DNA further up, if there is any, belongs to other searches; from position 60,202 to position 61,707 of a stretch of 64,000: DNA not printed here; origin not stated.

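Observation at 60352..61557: HTH-metallophosphoesterase fusion located between the lysis cassette and the portal, where packaging genes usually sit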

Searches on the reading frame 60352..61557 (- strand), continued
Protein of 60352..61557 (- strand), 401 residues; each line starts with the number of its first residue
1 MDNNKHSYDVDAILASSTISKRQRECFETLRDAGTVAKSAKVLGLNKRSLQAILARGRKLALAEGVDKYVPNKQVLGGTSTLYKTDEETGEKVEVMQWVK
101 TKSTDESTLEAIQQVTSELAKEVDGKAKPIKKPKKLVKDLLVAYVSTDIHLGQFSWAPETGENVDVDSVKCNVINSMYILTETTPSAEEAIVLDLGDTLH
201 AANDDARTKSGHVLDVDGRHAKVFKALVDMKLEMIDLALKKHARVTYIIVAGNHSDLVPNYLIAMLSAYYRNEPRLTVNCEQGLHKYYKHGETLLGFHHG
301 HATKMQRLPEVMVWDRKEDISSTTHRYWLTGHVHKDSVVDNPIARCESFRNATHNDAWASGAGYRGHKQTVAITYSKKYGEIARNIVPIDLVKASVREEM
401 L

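Call 29: fold_search(model_id=the predicted structure, library=pdb)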
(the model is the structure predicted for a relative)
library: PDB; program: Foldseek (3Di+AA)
matches with E <= 10: 727; with E <= 0.001: 107
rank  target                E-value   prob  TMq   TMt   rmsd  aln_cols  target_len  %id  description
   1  6xs5_A                2.4e-08  1.00  0.28  0.54   8.7       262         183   12  Crystal structure of human Vps29 complexed with RaPID-derived cyclic peptide RT-D1 (released 2021-07-14)
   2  3ib7                  6.3e-08  1.00  0.33  0.42  11.2       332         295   12  Crystal structure of full length Rv0805 (released 2009-09-29)
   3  8ppt_A                1.2e-07  1.00  0.36  0.33  11.2       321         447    9  Pyrococcus abyssi DNA polymerase D (PolD) in its editing mode bound to a primer/template substrate containing a mismat (released 2023-12-20)
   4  9f29_A                1.2e-07  1.00  0.36  0.33  10.5       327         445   11  Pyrococcus abyssi PolD in complex with Rpa2 winged-helix domain class 1 (composite map) (released 2024-12-04)
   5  4nzv_A                1.4e-07  1.00  0.41  0.49   8.0       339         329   12  DNA Double-Strand Break Repair Pathway Choice Is Directed by Distinct MRE11 Nuclease Activities (released 2014-01-08)
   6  4o43_A                1.6e-07  1.00  0.41  0.48   8.0       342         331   12  DNA Double-Strand Break Repair Pathway Choice Is Directed by Distinct MRE11 Nuclease Activities (released 2014-01-08)
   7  8ttd_A                1.6e-07  1.00  0.28  0.55   8.6       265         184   12  Structure of VPS29 complexed with Fam21A repeat 21 (1328-1341) (released 2024-08-21)
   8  6xsa_A                2.1e-07  1.00  0.28  0.54   8.3       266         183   13  Crystal structure of human Vps29 complexed with RaPID-derived cyclic peptide RT-L2 (released 2021-07-14)
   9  5gtu_A                2.8e-07  1.00  0.30  0.57   7.2       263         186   13  Structural and mechanistic insights into regulation of the retromer coat by TBC1d5 (released 2016-12-07)
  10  6xs7_A                2.8e-07  1.00  0.29  0.57   8.3       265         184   13  Crystal structure of human Vps29 complexed with RaPID-derived cyclic peptide RT-D2 (released 2021-07-14)
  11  3ck2                  3.5e-07  1.00  0.29  0.58   6.8       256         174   10  Crystal structure of conserved uncharacterized protein (predicted phosphoesterase COG0622) from Streptococcus pneumoniae (released 2008-04-01)
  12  1z2w_A                3.5e-07  1.00  0.26  0.50   9.5       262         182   12  Crystal structure of mouse Vps29 complexed with Mn2+ (released 2005-06-21)
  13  4tug_A                4.0e-07  1.00  0.34  0.41   6.1       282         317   11  Crystal structure of MjMre11-DNA2 complex (released 2014-10-15)
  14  5wyh_A                4.5e-07  1.00  0.28  0.54   8.7       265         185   14  Crystal structure of RidL(1-200) complexed with VPS29 (released 2018-01-24)
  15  9f2a_A                5.4e-07  1.00  0.37  0.34  10.4       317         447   11  Pyrococcus abyssi PolD in complex with Rpa2 winged-helix domain class 2 (composite map) (released 2024-12-04)
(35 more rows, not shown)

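Call 32: search_protein_families(library=pfam, alignment_id=A1, max_evalue=0.1)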
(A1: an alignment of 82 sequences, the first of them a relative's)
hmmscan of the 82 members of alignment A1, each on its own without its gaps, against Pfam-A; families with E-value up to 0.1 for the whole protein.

A. member 1, P0001 (401 aa): 0 families

B. families by the number of members that match (of 82 scanned): 71 families (the first 25 are shown)
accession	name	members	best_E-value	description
PF00149.33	Metallophos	29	7.7e-06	Calcineurin-like phosphoesterase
PF12850.12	Metallophos_2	23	0.00049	Calcineurin-like phosphoesterase superfamily domain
PF00126.33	HTH_1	14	1.3e-05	Bacterial regulatory helix-turn-helix protein, lysR family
PF13384.12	HTH_23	13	7.2e-07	Homeodomain-like domain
PF13556.12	HTH_30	10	4.5e-05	PucR C-terminal helix-turn-helix domain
PF13518.12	HTH_28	8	4.5e-05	Helix-turn-helix domain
PF02954.25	HTH_8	8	0.0001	Bacterial regulatory protein, Fis family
PF18024.7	HTH_50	8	0.00023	Helix-turn-helix domain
PF08281.18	Sigma70_r4_2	6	1.1e-05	Sigma-70, region 4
PF00196.25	GerE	5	2.9e-06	Bacterial regulatory proteins, luxR family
PF13551.12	HTH_29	5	0.00012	Winged helix-turn helix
PF13936.12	HTH_38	5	0.0089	Helix-turn-helix domain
PF04545.22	Sigma70_r4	4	2.6e-06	Sigma-70, region 4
PF08279.18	HTH_11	4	0.0027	HTH domain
PF13412.12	HTH_24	3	0.0019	Winged helix-turn-helix DNA-binding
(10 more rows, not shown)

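Call 45: search_protein_families(library=ncbifam, proteins=[window:60352-61557:-], max_evalue=1)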
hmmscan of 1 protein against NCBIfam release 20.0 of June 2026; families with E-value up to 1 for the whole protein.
window:60352-61557:- (401 aa): 1 family
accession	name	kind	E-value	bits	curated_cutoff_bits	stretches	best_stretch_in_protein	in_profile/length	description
NF001809.0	PRK00528.1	equivalog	0.15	12.1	70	0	264-304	23-63/75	50S ribosomal protein L31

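Call 46: search_protein_families(library=padloc, proteins=[window:60352-61557:-], max_evalue=1)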
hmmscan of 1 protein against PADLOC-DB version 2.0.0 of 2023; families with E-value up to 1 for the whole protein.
window:60352-61557:- (401 aa): 0 families

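Call 47: search_dna_similar(query=window:60352-61557:-, collection=phages, mode=protein, max_rows=60, rows=spread)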
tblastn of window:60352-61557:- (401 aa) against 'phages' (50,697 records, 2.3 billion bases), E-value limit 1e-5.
Records with a match: 2035; places in all: 2046; records where one place covers at least 80% of the query: 1837.
Best place of each record, by identity: <60% 2035.
By first word of the organism name: Escherichia 559; Klebsiella 468; Salmonella 373; Vibrio 254; Campylobacter 60; Shigella 39; Flavobacterium 28; Rhodobacter 23; Yersinia 17; Ruegeria 17; and 52 more.
By host as written in the record: - 372; Klebsiella pneumoniae 211; Escherichia coli 203; Salmonella enterica subsp. enterica serovar Enteritidis 55; Escherichia coli K-12 MG1655 54; Salmonella enterica 52; Salmonella enterica subsp. enterica serovar Typhimurium 44; Escherichia coli DSM 12242 43; and 380 more.
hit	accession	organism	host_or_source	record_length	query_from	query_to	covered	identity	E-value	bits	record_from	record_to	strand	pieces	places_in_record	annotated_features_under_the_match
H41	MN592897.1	Vibrio phage MZH0603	Vibrio variabilis R-40492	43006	4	393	97%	34.5%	2e-60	217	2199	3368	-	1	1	oxidoreductase | Cro/C1-type helix-turn-helix domain protein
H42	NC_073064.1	Escherichia phage vB_EcoS_PTXU06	Escherichia coli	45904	33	393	90%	32.6%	4e-46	175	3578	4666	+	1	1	hypothetical protein (x2)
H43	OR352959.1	Escherichia phage AV129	Escherichia coli ESBL049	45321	33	393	90%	32.3%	9e-46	174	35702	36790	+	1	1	transcriptional regulator | hypothetical protein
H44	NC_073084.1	Escherichia phage vb_EcoS_bov22_1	Escherichia coli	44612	33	393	90%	32.3%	7e-45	172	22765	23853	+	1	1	hypothetical protein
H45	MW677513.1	Rhodobacter phage RcGingersnap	Rhodobacter capsulatus YW1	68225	20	392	93%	31.2%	4e-38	152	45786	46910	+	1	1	50: metallophosphoesterase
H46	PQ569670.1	Klebsiella phage vB_Kpn_K50_evo2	Klebsiella pneumoniae K28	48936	19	393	94%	30.9%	1e-36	147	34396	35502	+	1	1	DNA repair exonuclease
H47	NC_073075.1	Escherichia phage ZCEC10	Escherichia coli O18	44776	33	393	90%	32.1%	1e-45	174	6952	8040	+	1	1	calcineurin-like phosphoesterase superfamily domain protein | hypothetical protein (x2)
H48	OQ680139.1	Escherichia phage PH1062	Escherichia coli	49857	19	386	92%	31.4%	4e-34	140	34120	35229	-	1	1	DNA repair exonuclease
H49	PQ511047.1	Escherichia phage UHP65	Escherichia coli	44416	33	393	90%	31.8%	1e-44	171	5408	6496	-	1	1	hypothetical protein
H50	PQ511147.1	Escherichia phage NHEP3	Escherichia coli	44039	25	393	92%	30.9%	1e-44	171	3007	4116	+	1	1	DNA repair exonuclease | hypothetical protein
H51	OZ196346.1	Vibrio phage K392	Seawater and oysters mix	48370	22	399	94%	30.0%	4e-43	166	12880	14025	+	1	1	DNA repair exonuclease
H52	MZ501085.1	Escherichia phage JohannLBurckhardt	Escherichia coli K-12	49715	19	394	94%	29.9%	2e-33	138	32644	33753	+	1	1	hypothetical protein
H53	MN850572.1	Escherichia phage aaroes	Escherichia coli K-12 MG1655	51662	25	384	90%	31.1%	5e-33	137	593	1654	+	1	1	putative phosphoesterase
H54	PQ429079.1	Escherichia phage vB_VIPECOTPH05A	Escherichia coli OMCS-21-1589B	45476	32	384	88%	31.7%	7e-43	166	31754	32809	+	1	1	DNA repair exonuclease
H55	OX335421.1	Klebsiella phage mtp23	Sewage and Seine river water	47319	25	398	93%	29.9%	2e-35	144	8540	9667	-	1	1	record has no annotation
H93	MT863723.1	Campylobacter phage F361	Campylobacter jejuni NCTC12662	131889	73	395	81%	30.5%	4e-35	143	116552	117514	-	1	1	putative recombination endonuclease | hypothetical protein | ribosome_binding_site (x2)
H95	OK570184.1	Pantoea phage Nifs112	Pantoea agglomerans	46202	75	392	79%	28.8%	1e-33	139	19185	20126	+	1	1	HTH and metallophosphatase domains containing protein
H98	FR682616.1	Roseovarius sp. 217 phage 1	Roseovarius sp. 217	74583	147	387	60%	27.2%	5e-9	64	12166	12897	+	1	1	hypothetical protein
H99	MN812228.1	Flavobacterium phage vB_FspS_mymlan6-2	Flavobacterium sp. LMO6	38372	148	384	59%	26.3%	3e-12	74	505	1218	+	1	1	hypothetical protein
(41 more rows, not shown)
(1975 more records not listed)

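Call 50: find_encoding_contigs(protein=P0008, flank=10000, max_places=2)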
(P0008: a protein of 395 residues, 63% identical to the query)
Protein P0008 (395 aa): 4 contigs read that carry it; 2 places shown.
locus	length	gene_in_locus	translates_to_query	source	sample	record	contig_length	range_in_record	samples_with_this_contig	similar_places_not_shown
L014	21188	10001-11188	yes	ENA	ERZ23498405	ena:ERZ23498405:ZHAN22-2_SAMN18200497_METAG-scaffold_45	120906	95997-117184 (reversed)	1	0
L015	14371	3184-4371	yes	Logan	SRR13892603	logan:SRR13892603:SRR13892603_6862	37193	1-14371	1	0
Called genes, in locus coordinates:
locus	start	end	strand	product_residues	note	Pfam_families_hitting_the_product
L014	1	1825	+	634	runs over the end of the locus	-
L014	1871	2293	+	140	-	-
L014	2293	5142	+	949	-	-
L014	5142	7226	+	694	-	-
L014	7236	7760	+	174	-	-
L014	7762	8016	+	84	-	-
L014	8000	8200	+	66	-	-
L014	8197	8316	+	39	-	-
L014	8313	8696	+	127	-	-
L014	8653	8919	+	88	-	-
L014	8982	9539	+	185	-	-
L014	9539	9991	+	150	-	-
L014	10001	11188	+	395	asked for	-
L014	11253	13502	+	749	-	PF23899:SU10_portal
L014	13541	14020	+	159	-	-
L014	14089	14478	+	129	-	-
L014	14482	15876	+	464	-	-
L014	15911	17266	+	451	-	-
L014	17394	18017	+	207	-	-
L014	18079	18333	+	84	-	-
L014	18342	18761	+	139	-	-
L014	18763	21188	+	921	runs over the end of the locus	-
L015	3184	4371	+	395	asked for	-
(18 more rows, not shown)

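Call 54: search_solved_structures(query=A1, max_evalue=10, show_alignments=4)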
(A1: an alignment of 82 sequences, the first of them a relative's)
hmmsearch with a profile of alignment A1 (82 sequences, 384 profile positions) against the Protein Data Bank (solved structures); distinct sequences matched with E-value up to 10: 10.
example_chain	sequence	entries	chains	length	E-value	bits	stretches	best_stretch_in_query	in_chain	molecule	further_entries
4o24_A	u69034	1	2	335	0.061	15.7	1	131-196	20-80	Exonuclease, putative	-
2q8u_A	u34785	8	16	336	0.065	15.6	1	131-195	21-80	Exonuclease, putative | Nuclease SbcCD subunit D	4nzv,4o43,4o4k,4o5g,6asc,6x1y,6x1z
3qg5_C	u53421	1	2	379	0.079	15.3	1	134-196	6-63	Mre11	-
3thn_A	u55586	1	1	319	0.15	14.4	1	134-196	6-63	Exonuclease, putative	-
3tho_B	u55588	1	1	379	0.16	14.3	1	134-196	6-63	Exonuclease, putative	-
1i1g_A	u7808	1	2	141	0.26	13.6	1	8-82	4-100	TRANSCRIPTIONAL REGULATOR LRPA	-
6nvo_A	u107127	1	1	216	0.51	12.6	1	223-246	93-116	Nuclease MPE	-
6nvp_A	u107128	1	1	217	0.52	12.6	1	223-246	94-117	Nuclease MPE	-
1fse_A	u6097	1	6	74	0.84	11.9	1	4-50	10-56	GERE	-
8ppr_G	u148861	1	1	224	6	9.1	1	18-127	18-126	Kinetochore protein Spc25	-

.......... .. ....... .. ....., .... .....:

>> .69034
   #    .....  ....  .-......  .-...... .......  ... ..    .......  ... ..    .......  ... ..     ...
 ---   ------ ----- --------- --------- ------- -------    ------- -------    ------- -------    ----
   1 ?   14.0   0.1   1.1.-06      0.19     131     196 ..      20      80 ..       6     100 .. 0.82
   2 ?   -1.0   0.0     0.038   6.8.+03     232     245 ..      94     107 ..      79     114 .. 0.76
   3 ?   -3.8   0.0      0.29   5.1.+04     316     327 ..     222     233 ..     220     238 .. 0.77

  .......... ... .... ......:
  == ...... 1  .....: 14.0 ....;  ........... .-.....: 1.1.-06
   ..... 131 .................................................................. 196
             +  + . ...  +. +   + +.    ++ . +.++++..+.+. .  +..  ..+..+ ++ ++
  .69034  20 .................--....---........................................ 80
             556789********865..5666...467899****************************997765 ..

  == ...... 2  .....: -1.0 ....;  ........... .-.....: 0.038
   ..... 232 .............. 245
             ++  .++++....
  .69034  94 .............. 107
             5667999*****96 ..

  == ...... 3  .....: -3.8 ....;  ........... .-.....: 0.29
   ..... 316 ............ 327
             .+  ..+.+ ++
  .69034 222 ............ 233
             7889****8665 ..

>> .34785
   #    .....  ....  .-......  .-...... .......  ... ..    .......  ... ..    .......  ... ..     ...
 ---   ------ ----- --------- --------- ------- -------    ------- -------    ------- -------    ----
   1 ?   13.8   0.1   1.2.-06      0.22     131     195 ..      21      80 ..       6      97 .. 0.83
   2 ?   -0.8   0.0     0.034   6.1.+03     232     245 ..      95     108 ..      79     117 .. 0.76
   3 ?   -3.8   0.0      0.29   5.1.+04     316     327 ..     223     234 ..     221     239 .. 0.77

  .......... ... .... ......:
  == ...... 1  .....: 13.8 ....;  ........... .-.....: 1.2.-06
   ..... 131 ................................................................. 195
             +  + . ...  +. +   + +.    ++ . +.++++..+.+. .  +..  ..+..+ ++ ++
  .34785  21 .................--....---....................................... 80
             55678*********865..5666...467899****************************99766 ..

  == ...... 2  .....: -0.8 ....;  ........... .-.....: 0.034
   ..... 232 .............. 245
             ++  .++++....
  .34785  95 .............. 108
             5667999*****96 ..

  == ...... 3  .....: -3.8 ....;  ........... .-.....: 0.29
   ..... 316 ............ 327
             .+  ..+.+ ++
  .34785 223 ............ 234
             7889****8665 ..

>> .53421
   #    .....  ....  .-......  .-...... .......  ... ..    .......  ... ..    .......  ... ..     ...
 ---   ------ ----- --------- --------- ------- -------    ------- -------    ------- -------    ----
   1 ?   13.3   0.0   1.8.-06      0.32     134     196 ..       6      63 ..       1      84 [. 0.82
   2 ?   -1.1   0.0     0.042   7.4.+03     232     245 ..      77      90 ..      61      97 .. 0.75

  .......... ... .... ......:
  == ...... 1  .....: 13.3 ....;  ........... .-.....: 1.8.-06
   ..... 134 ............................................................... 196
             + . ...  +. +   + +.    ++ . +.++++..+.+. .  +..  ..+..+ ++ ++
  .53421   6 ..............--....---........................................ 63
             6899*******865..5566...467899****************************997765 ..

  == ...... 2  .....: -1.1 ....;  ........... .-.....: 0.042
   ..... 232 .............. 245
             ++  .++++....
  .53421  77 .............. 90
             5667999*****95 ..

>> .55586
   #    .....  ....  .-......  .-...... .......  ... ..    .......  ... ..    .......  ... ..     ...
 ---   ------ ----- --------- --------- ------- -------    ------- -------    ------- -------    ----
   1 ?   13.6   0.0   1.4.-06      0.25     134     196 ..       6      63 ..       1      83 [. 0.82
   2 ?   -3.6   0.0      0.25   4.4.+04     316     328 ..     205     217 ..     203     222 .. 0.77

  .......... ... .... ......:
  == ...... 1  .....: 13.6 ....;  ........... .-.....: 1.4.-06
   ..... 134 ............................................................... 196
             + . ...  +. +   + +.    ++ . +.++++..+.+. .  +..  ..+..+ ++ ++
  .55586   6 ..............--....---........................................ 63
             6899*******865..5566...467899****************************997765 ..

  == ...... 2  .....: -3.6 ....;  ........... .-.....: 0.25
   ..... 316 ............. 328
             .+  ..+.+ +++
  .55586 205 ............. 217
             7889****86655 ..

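Call 57: get_annotated_region(hit=H45, flank=3500)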
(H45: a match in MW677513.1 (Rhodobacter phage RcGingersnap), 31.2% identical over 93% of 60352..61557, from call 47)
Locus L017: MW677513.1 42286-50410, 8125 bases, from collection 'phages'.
description: Rhodobacter phage RcGingersnap, complete genome.
organism: Rhodobacter phage RcGingersnap (NCBI taxid 2835970)
taxonomy: Viruses; Duplodnaviria; Heunggongvirae; Uroviricota; Caudoviricetes; Casjensviridae
host: Rhodobacter capsulatus YW1; source: water; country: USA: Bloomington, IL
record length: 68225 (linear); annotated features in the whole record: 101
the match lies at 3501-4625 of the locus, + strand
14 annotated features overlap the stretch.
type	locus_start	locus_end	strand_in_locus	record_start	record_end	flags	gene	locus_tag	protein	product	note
CDS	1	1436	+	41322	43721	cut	43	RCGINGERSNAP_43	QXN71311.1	minor tail protein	-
CDS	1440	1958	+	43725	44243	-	44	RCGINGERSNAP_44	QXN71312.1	hypothetical protein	-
CDS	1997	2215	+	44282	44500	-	45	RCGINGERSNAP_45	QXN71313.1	holin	-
CDS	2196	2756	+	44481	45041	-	46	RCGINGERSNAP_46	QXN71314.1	endolysin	-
CDS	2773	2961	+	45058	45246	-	47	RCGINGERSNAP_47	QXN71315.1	hypothetical protein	-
CDS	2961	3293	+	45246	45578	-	48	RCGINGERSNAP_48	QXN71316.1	hypothetical protein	-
CDS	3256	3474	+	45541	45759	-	49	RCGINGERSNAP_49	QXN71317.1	hypothetical protein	-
CDS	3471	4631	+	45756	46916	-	50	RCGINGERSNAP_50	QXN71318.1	metallophosphoesterase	-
CDS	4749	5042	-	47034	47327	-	51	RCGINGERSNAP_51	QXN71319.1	hypothetical protein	-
CDS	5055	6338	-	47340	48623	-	52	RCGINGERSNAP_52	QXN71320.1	DNA methylase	-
CDS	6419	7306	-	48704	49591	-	53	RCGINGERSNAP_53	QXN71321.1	ThyX-like thymidylate synthase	-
CDS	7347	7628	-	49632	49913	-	54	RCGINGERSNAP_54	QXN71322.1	hypothetical protein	-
CDS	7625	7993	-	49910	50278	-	55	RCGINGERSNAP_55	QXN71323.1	ADP-ribosyltransferase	-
CDS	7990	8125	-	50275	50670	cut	56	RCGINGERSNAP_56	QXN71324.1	hypothetical protein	-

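Call 58: get_annotated_region(hit=H51, flank=3500)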
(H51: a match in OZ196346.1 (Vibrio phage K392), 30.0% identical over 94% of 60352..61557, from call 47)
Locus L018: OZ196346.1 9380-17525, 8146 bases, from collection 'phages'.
description: Vibrio phage K392 genome assembly, chromosome: VPK392_1.
organism: Vibrio phage K392 (NCBI taxid 3105672)
taxonomy: Viruses
host: -; source: Seawater and oysters mix; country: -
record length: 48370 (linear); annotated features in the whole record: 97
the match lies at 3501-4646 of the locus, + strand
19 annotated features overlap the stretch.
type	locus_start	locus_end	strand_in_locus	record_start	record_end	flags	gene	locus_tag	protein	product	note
CDS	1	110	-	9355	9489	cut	-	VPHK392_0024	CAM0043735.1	hypothetical protein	-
CDS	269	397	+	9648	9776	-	-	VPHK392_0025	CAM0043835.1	hypothetical protein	-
tRNA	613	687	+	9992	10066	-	-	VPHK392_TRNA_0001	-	-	hypothetical protein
tRNA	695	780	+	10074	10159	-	-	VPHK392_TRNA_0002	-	-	hypothetical protein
tRNA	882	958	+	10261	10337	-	-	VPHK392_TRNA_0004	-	-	hypothetical protein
CDS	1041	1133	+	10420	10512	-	-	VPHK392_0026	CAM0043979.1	hypothetical protein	-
CDS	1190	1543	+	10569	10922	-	-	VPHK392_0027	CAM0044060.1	endolysin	-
CDS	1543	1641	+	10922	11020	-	-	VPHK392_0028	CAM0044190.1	hypothetical protein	-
CDS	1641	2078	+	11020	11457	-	-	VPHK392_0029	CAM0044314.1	hypothetical protein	-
CDS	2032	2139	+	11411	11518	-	-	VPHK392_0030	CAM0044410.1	hypothetical protein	-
CDS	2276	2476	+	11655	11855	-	-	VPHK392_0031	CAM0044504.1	hypothetical protein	-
CDS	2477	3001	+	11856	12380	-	-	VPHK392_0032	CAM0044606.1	single strand DNA binding protein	-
CDS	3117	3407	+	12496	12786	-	-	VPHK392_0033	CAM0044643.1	hypothetical protein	-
CDS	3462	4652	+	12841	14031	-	-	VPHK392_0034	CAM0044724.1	DNA repair exonuclease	-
CDS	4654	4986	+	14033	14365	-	-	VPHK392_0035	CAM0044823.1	hypothetical protein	-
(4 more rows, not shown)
